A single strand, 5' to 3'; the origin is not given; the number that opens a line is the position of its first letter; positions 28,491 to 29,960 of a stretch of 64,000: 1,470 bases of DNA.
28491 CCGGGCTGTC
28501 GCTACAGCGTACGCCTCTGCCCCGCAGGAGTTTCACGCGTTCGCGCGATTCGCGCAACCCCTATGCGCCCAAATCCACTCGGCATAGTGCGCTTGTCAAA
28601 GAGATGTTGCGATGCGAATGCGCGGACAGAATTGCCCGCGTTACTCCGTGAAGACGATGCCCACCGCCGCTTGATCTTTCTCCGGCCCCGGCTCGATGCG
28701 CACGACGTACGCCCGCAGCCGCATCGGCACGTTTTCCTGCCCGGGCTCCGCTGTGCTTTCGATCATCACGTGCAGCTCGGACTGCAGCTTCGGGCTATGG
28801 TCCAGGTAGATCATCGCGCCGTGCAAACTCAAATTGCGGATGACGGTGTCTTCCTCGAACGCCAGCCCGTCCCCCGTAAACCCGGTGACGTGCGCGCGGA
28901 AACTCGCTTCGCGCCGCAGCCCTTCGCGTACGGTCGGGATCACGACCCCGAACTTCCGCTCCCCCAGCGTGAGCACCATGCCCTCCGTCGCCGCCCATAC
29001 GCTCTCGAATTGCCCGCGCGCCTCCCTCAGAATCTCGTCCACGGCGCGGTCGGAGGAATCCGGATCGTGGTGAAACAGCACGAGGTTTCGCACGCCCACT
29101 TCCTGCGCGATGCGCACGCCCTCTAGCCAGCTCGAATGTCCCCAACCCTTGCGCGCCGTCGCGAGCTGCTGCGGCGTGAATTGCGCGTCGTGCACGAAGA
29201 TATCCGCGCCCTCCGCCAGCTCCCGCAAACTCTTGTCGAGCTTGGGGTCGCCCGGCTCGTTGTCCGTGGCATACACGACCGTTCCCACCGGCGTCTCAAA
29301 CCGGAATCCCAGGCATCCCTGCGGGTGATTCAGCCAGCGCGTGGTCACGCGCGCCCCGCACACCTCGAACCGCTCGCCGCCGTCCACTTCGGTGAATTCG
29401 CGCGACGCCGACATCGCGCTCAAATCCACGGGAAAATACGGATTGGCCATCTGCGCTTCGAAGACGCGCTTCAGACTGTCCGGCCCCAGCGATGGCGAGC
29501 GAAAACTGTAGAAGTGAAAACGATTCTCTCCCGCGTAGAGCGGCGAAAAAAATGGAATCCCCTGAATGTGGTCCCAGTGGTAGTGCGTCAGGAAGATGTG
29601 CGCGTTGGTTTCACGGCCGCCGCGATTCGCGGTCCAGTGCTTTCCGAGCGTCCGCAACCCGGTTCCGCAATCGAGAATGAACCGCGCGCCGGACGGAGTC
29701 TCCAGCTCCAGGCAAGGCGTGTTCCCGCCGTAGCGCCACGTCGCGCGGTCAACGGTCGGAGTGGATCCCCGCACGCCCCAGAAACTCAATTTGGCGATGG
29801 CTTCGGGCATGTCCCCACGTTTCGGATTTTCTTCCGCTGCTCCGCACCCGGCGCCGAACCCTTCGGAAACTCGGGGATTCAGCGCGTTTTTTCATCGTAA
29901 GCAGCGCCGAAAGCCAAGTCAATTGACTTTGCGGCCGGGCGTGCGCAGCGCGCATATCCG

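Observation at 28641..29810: MBL-fold metallohydrolase with a C-terminal PilZ domain: candidate c-di-GMP-gated hydrolase or phosphodiesterase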

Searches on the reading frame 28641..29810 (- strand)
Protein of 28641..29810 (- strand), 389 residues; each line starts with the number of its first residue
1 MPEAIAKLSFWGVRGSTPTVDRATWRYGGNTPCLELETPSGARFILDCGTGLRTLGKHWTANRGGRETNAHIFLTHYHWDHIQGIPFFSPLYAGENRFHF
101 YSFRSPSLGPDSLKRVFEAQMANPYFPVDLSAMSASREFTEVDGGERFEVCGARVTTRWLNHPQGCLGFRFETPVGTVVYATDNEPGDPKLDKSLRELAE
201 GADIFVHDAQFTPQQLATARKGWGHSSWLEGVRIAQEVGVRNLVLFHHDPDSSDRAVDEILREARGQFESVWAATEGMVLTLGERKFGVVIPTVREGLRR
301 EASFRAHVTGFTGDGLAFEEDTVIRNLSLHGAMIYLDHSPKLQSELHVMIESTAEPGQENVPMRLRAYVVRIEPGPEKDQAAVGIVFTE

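Call 3: search_protein_families(library=pfam, proteins=[window:28641-29810:-], max_evalue=10)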
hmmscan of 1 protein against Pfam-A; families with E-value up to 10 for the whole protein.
window:28641-29810:- (389 aa): 5 families
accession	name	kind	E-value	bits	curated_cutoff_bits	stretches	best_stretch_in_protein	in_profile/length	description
PF12706.13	Lactamase_B_2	-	2.5e-19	70.1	27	1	43-248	2-200/200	Beta-lactamase superfamily domain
PF07238.19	PilZ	-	8.7e-07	29.7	22.5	1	302-388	8-86/102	PilZ domain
PF00753.33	Lactamase_B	-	1.6e-05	25.4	22.7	1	36-88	11-63/196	Metallo-beta-lactamase superfamily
PF04055.27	Radical_SAM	-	0.16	12.5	29.5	1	188-251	90-156/166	Radical SAM superfamily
PF01225.30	Mur_ligase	-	0.21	12.4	21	1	306-355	19-63/95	Mur ligase family, catalytic domain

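Call 4: search_protein_families(library=ncbifam, proteins=[window:28641-29810:-], max_evalue=10)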
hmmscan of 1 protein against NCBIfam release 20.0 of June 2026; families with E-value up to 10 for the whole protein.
window:28641-29810:- (389 aa): 13 families
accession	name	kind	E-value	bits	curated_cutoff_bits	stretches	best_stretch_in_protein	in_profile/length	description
TIGR02651.1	RNase_Z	equivalog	3.9e-21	75.4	292.95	2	187-280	208-300/302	ribonuclease Z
NF000801.0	PRK00055.1-3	equivalog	1.5e-20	73.5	252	2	178-283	207-304/307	ribonuclease Z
NF041851.1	cyc_nuc_deg_phdiest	equivalog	8.6e-18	64.6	400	1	36-270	24-240/253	cyclic nucleotide-degrading phosphodiesterase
NF000800.0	PRK00055.1-1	equivalog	1.1e-14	54.2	398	2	195-276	219-299/305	ribonuclease Z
NF002558.0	PRK02126.1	subfamily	6.5e-12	45.1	315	2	176-271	243-335/345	ribonuclease Z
TIGR02649.1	true_RNase_BN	exception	7.2e-11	41.6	563.7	2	196-275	219-297/304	ribonuclease BN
NF000805.0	PRK00055.2-3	equivalog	1.4e-08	34.4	416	2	193-278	213-296/307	ribonuclease Z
TIGR03307.1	PhnP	equivalog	1.9e-07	30.7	272.25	2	32-85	37-83/249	phosphonate metabolism protein PhnP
NF041257.1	GntH_guanitoxin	equivalog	3e-07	29.6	333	1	33-223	33-229/374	guanitoxin biosynthesis MBL fold metallo-hydrolase GntH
NF000806.0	PRK00055.2-4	equivalog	1.9e-05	24.1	363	2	164-252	157-245/280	ribonuclease Z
TIGR03413.1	GSH_gloB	equivalog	0.035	13.5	200.8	1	69-85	44-60/248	hydroxyacylglutathione hydrolase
NF038231.1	MBL_Geo_Pelo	equivalog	0.13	11.8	360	1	70-212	67-195/250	GPMC system MBL fold metallohydrolase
NF000804.0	PRK00055.2-1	equivalog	0.17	10.9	402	1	195-276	215-293/306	ribonuclease Z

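Call 5: find_homologous_proteins(query=window:28641-29810:-, max_evalue=0.00001)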
Query window:28641-29810:- (389 aa): 7974 proteins with E <= 0.00001 among 8000 candidates; the best 120 are listed.
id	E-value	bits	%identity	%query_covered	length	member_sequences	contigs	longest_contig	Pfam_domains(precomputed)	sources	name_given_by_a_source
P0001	5.5e-256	867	96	100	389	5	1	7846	PF12706.14,PF07238.20,PF23023.2,PF00753.34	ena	-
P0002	4.3e-251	851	94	100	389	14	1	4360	PF12706.14,PF07238.20,PF23023.2,PF00753.34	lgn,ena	-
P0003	3.2e-250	848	93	100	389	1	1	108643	PF12706.14,PF07238.20,PF23023.2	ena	-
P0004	1.8e-200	684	76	99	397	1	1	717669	PF12706.14,PF07238.20,PF23023.2,PF00753.34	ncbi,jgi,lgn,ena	jgi:phosphoribosyl 1,2-cyclic phosphodiesterase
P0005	4.5e-200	683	76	99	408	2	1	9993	PF12706.14,PF07238.20,PF23023.2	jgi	jgi:phosphoribosyl 1,2-cyclic phosphodiesterase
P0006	5.7e-200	683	75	100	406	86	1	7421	PF12706.14,PF07238.20,PF23023.2,PF00753.34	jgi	jgi:phosphoribosyl 1,2-cyclic phosphodiesterase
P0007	9.8e-200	682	76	99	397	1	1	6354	PF12706.14,PF07238.20,PF23023.2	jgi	jgi:phosphoribosyl 1,2-cyclic phosphodiesterase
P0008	2.7e-199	680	76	99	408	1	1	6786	PF12706.14,PF07238.20,PF23023.2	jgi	jgi:phosphoribosyl 1,2-cyclic phosphodiesterase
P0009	8.2e-199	679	75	100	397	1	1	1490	PF12706.14,PF07238.20,PF23023.2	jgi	jgi:phosphoribosyl 1,2-cyclic phosphodiesterase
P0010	1.6e-198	678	74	100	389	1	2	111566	PF12706.14,PF23023.2,PF00753.34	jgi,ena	-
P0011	3.1e-198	677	75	100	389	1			PF12706.14,PF07238.20,PF00753.34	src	-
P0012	8.6e-198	675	75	99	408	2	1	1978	PF12706.14,PF07238.20,PF23023.2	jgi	jgi:phosphoribosyl 1,2-cyclic phosphodiesterase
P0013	1.0e-197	675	73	100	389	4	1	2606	PF12706.14,PF23023.2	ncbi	-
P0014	1.4e-197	675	75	99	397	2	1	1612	PF12706.14,PF07238.20,PF23023.2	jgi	jgi:phosphoribosyl 1,2-cyclic phosphodiesterase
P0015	1.9e-197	674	75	99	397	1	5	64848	PF12706.14,PF07238.20,PF23023.2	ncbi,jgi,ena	ncbi:MAG: MBL fold metallo-hydrolase [Candidatus Acidiferrales bacterium]|jgi:phosphoribosyl 1,2-cyc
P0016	2.2e-197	674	74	99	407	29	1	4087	PF12706.14,PF07238.20,PF23023.2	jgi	jgi:phosphoribosyl 1,2-cyclic phosphodiesterase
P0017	2.3e-197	674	75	99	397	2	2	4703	PF12706.14,PF07238.20,PF23023.2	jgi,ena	-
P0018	2.5e-197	674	75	99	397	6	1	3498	PF12706.14,PF07238.20,PF23023.2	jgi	jgi:phosphoribosyl 1,2-cyclic phosphodiesterase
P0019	2.5e-197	674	75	99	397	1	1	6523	PF12706.14,PF07238.20,PF23023.2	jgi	jgi:phosphoribosyl 1,2-cyclic phosphodiesterase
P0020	3.4e-197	673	73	100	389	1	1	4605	PF12706.14,PF23023.2,PF00753.34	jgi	-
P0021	3.6e-197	673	74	100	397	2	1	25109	PF12706.14,PF07238.20,PF23023.2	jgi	jgi:phosphoribosyl 1,2-cyclic phosphodiesterase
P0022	3.8e-197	673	74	100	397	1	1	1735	PF12706.14,PF23023.2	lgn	-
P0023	6.3e-197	673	74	100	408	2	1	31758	PF12706.14,PF07238.20,PF23023.2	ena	-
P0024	8.9e-197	672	75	99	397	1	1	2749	PF12706.14,PF07238.20,PF23023.2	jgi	jgi:phosphoribosyl 1,2-cyclic phosphodiesterase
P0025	9.5e-197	672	72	100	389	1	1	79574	PF12706.14,PF23023.2,PF00753.34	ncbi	-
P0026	9.7e-197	672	75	100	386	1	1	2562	PF12706.14,PF07238.20,PF23023.2,PF00753.34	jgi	jgi:phosphoribosyl 1,2-cyclic phosphodiesterase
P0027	1.3e-196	671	74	99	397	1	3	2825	PF12706.14,PF23023.2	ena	-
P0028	1.3e-196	671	74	99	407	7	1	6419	PF12706.14,PF07238.20,PF23023.2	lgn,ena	-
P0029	1.3e-196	671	73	100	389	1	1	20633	PF12706.14,PF23023.2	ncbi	-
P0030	1.5e-196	671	73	99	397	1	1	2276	PF12706.14,PF07238.20,PF23023.2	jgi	jgi:phosphoribosyl 1,2-cyclic phosphodiesterase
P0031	1.6e-196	671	75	100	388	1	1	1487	PF12706.14,PF07238.20,PF23023.2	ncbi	-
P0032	1.7e-196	671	74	99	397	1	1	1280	PF12706.14,PF23023.2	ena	-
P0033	1.7e-196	671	75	100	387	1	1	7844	PF12706.14,PF07238.20,PF23023.2,PF00753.34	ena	-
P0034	2.5e-196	671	74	99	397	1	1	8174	PF12706.14,PF23023.2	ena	-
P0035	3.0e-196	670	72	100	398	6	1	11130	PF12706.14,PF23023.2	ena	-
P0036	3.3e-196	670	74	98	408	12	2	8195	PF12706.14,PF07238.20,PF23023.2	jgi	-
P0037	3.6e-196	670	71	100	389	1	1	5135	PF12706.14,PF23023.2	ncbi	-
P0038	8.5e-196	669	75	99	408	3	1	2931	PF12706.14,PF07238.20,PF23023.2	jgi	-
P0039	1.5e-195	668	75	99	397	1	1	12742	PF12706.14,PF07238.20,PF23023.2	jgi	jgi:phosphoribosyl 1,2-cyclic phosphodiesterase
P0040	1.9e-195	668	73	100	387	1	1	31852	PF12706.14,PF23023.2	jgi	jgi:phosphoribosyl 1,2-cyclic phosphodiesterase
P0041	2.1e-195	668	73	99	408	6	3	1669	PF12706.14,PF07238.20,PF23023.2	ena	-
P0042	2.5e-195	667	74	99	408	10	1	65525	PF12706.14,PF07238.20,PF23023.2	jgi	-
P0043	3.1e-195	667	74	100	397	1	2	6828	PF12706.14,PF23023.2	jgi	jgi:phosphoribosyl 1,2-cyclic phosphodiesterase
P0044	4.1e-195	667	74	100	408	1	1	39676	PF12706.14,PF07238.20,PF23023.2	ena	-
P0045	4.3e-195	667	74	99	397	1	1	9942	PF12706.14,PF07238.20,PF23023.2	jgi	jgi:phosphoribosyl 1,2-cyclic phosphodiesterase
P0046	6.7e-195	666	74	99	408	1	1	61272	PF12706.14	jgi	jgi:phosphoribosyl 1,2-cyclic phosphodiesterase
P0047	8.3e-195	666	75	99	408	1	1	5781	PF12706.14,PF23023.2,PF00753.34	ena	-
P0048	8.8e-195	665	73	99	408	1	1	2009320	PF12706.14,PF23023.2,PF00753.34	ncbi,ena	-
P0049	1.0e-194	665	73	100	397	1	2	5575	PF12706.14,PF23023.2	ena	-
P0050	1.3e-194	665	73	99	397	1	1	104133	PF12706.14,PF23023.2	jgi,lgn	jgi:phosphoribosyl 1,2-cyclic phosphodiesterase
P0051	1.3e-194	665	74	99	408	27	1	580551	PF12706.14,PF23023.2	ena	-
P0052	1.5e-194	665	73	98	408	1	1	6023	PF12706.14,PF07238.20,PF23023.2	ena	-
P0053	1.5e-194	665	73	98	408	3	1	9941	PF12706.14,PF07238.20,PF23023.2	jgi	jgi:phosphoribosyl 1,2-cyclic phosphodiesterase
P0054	2.8e-194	664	70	100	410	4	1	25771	PF12706.14,PF23023.2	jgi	-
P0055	3.1e-194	664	74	100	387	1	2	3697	PF12706.14,PF07238.20,PF23023.2,PF00753.34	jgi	jgi:phosphoribosyl 1,2-cyclic phosphodiesterase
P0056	4.3e-194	663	74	99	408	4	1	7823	PF12706.14,PF07238.20,PF23023.2,PF00753.34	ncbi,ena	-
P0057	5.1e-194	663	74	99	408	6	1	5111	PF12706.14,PF07238.20,PF23023.2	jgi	jgi:phosphoribosyl 1,2-cyclic phosphodiesterase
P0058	9.3e-194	662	71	100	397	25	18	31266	PF12706.14,PF23023.2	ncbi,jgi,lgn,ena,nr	ncbi:MAG: hypothetical protein DMG29_11415 [Acidobacteria bacterium]|jgi:phosphoribosyl 1,2-cyclic p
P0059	1.1e-193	662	72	100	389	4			PF12706.14,PF23023.2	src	-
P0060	1.3e-193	662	72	100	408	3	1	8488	PF12706.14,PF07238.20,PF23023.2,PF00753.34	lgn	-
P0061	1.3e-193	662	73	99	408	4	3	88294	PF12706.14,PF07238.20,PF23023.2,PF00753.34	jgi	jgi:phosphoribosyl 1,2-cyclic phosphodiesterase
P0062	2.4e-193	661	71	100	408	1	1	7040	PF12706.14,PF23023.2,PF00753.34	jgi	jgi:phosphoribosyl 1,2-cyclic phosphodiesterase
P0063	2.9e-193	660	74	99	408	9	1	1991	PF12706.14,PF23023.2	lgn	-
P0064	3.1e-193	660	73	100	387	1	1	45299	PF12706.14,PF07238.20,PF23023.2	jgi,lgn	-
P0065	4.1e-193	660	72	100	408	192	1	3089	PF12706.14,PF07238.20,PF23023.2,PF00753.34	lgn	-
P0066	4.4e-193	660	71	100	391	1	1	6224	PF12706.14,PF23023.2,PF00753.34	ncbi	-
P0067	6.2e-193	659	75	99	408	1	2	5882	PF12706.14,PF23023.2,PF00753.34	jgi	-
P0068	6.2e-193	659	72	100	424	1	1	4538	PF12706.14,PF23023.2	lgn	-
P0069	7.5e-193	659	73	99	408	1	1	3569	PF12706.14,PF23023.2,PF00753.34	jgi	jgi:phosphoribosyl 1,2-cyclic phosphodiesterase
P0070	9.5e-193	659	73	99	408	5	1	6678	PF12706.14,PF23023.2,PF00753.34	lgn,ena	-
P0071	1.5e-192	658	72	99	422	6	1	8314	PF12706.14,PF23023.2,PF00753.34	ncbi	-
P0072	1.9e-192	658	70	100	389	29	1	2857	PF12706.14,PF23023.2,PF00753.34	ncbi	-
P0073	2.2e-192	658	72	99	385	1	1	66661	PF12706.14,PF07238.20,PF23023.2,PF00753.34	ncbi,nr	ncbi:MAG: PilZ domain-containing protein [Acidobacteriia bacterium]|nr:PilZ domain-containing protei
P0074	2.6e-192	657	73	100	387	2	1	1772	PF12706.14,PF07238.20,PF23023.2,PF00753.34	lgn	-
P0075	2.9e-192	657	73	99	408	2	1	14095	PF12706.14,PF23023.2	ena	-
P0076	4.1e-192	657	73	99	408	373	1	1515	PF12706.14,PF07238.20,PF23023.2,PF00753.34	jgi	jgi:phosphoribosyl 1,2-cyclic phosphodiesterase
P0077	5.0e-192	656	72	99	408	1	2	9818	PF12706.14,PF23023.2,PF00753.34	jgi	jgi:phosphoribosyl 1,2-cyclic phosphodiesterase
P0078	5.3e-192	656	74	99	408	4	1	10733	PF12706.14,PF23023.2,PF00753.34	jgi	-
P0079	6.8e-192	656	74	99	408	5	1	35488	PF12706.14,PF23023.2,PF00753.34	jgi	jgi:phosphoribosyl 1,2-cyclic phosphodiesterase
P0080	7.5e-192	656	72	100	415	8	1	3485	PF12706.14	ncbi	-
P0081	7.5e-192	656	72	99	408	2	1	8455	PF12706.14,PF23023.2,PF00753.34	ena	-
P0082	8.0e-192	656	72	99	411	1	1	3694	PF12706.14,PF07238.20,PF23023.2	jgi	jgi:phosphoribosyl 1,2-cyclic phosphodiesterase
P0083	8.2e-192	656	73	99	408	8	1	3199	PF12706.14,PF23023.2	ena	-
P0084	8.8e-192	656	74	98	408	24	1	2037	PF12706.14,PF07238.20,PF23023.2,PF00753.34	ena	-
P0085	9.7e-192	655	72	98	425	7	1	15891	PF12706.14,PF07238.20,PF23023.2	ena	-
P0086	1.2e-191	655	73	100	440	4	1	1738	PF12706.14,PF07238.20,PF23023.2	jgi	jgi:phosphoribosyl 1,2-cyclic phosphodiesterase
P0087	1.2e-191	655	71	100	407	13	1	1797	PF12706.14,PF07238.20,PF23023.2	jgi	-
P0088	2.6e-191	654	73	99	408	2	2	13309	PF12706.14,PF23023.2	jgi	-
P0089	2.7e-191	654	73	99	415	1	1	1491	PF12706.14,PF23023.2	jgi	jgi:phosphoribosyl 1,2-cyclic phosphodiesterase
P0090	2.8e-191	654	73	99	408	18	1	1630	PF12706.14,PF07238.20,PF23023.2,PF00753.34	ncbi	-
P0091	3.4e-191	654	74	99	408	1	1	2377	PF12706.14,PF23023.2,PF00753.34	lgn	-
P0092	5.4e-191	653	71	100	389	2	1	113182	PF12706.14,PF23023.2,PF00753.34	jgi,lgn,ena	-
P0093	6.9e-191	653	73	99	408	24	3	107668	PF12706.14,PF23023.2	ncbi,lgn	-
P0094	7.3e-191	653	71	100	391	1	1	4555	PF12706.14,PF23023.2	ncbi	-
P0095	8.3e-191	652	74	99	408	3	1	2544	PF12706.14,PF23023.2,PF00753.34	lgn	-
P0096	8.4e-191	652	74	99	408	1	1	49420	PF12706.14,PF23023.2,PF00753.34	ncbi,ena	-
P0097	1.0e-190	652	73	99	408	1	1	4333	PF12706.14,PF23023.2,PF00753.34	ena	-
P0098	1.0e-190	652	72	99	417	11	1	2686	PF12706.14,PF23023.2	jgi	jgi:phosphoribosyl 1,2-cyclic phosphodiesterase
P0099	1.1e-190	652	72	100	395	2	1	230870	PF12706.14,PF07238.20,PF23023.2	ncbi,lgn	-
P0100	1.3e-190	652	73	99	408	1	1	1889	PF12706.14,PF23023.2,PF00753.34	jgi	jgi:phosphoribosyl 1,2-cyclic phosphodiesterase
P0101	1.3e-190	652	72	99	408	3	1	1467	PF12706.14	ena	-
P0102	1.4e-190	652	72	99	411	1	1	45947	PF12706.14,PF07238.20,PF23023.2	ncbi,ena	-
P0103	1.7e-190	651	72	100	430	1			PF12706.14,PF07238.20,PF23023.2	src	-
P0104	1.8e-190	651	70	100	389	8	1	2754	PF12706.14,PF23023.2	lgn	-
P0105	2.1e-190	651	71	100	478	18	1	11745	PF12706.14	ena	-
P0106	2.7e-190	651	72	100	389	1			PF12706.14,PF07238.20,PF00753.34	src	-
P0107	3.2e-190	650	73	100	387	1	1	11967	PF12706.14,PF07238.20,PF23023.2,PF00753.34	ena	-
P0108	3.3e-190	650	72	100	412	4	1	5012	PF12706.14,PF07238.20,PF23023.2,PF00753.34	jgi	jgi:phosphoribosyl 1,2-cyclic phosphodiesterase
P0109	4.6e-190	650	70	100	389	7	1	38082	PF12706.14,PF23023.2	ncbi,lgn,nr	ncbi:MAG: MBL fold metallo-hydrolase [Acidobacteria bacterium]|nr:MBL fold metallo-hydrolase [Acidob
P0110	5.4e-190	650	71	99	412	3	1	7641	PF12706.14,PF07238.20,PF23023.2,PF00753.34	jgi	jgi:phosphoribosyl 1,2-cyclic phosphodiesterase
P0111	5.9e-190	650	73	99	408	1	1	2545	PF12706.14,PF23023.2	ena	-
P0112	5.9e-190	650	73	99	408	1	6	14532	PF12706.14,PF23023.2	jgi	jgi:phosphoribosyl 1,2-cyclic phosphodiesterase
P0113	9.0e-190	649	73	100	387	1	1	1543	PF12706.14,PF07238.20,PF23023.2,PF00753.34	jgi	jgi:phosphoribosyl 1,2-cyclic phosphodiesterase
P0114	9.3e-190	649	72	100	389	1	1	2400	PF12706.14,PF07238.20,PF23023.2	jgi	-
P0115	1.5e-189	648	72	99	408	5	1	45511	PF12706.14,PF23023.2,PF00753.34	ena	-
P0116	1.7e-189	648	72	99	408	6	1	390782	PF12706.14,PF23023.2,PF00753.34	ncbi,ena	-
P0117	2.1e-189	648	71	100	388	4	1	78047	PF12706.14,PF07238.20,PF23023.2,PF00753.34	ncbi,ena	-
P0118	2.1e-189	648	70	100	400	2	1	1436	PF12706.14,PF23023.2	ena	-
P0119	2.8e-189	647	70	100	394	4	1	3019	PF12706.14,PF23023.2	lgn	-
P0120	2.9e-189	647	71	98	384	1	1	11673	PF12706.14,PF23023.2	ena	-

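Call 7: search_solved_structures(query=window:28641-29810:-, max_evalue=0.01, show_alignments=3)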
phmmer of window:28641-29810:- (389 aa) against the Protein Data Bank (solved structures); distinct sequences matched with E-value up to 0.01: 6.
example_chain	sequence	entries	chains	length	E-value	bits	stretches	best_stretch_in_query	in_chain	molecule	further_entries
2cbn_A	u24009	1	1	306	1.5e-13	53.8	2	195-275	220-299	RIBONUCLEASE Z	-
1y44_A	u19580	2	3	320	2e-07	33.7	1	187-278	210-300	Ribonuclease Z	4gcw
2fk6_A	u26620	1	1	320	4.8e-06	29.1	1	187-278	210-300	RIBONUCLEASE Z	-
6kns_A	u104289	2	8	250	1.3e-05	27.6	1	160-251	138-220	Putative metal-dependent hydrolase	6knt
1zkp_A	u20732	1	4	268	0.00073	21.9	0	39-86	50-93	hypothetical protein BA1088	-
3g1p_A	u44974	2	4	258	0.0028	20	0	52-85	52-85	Protein phnP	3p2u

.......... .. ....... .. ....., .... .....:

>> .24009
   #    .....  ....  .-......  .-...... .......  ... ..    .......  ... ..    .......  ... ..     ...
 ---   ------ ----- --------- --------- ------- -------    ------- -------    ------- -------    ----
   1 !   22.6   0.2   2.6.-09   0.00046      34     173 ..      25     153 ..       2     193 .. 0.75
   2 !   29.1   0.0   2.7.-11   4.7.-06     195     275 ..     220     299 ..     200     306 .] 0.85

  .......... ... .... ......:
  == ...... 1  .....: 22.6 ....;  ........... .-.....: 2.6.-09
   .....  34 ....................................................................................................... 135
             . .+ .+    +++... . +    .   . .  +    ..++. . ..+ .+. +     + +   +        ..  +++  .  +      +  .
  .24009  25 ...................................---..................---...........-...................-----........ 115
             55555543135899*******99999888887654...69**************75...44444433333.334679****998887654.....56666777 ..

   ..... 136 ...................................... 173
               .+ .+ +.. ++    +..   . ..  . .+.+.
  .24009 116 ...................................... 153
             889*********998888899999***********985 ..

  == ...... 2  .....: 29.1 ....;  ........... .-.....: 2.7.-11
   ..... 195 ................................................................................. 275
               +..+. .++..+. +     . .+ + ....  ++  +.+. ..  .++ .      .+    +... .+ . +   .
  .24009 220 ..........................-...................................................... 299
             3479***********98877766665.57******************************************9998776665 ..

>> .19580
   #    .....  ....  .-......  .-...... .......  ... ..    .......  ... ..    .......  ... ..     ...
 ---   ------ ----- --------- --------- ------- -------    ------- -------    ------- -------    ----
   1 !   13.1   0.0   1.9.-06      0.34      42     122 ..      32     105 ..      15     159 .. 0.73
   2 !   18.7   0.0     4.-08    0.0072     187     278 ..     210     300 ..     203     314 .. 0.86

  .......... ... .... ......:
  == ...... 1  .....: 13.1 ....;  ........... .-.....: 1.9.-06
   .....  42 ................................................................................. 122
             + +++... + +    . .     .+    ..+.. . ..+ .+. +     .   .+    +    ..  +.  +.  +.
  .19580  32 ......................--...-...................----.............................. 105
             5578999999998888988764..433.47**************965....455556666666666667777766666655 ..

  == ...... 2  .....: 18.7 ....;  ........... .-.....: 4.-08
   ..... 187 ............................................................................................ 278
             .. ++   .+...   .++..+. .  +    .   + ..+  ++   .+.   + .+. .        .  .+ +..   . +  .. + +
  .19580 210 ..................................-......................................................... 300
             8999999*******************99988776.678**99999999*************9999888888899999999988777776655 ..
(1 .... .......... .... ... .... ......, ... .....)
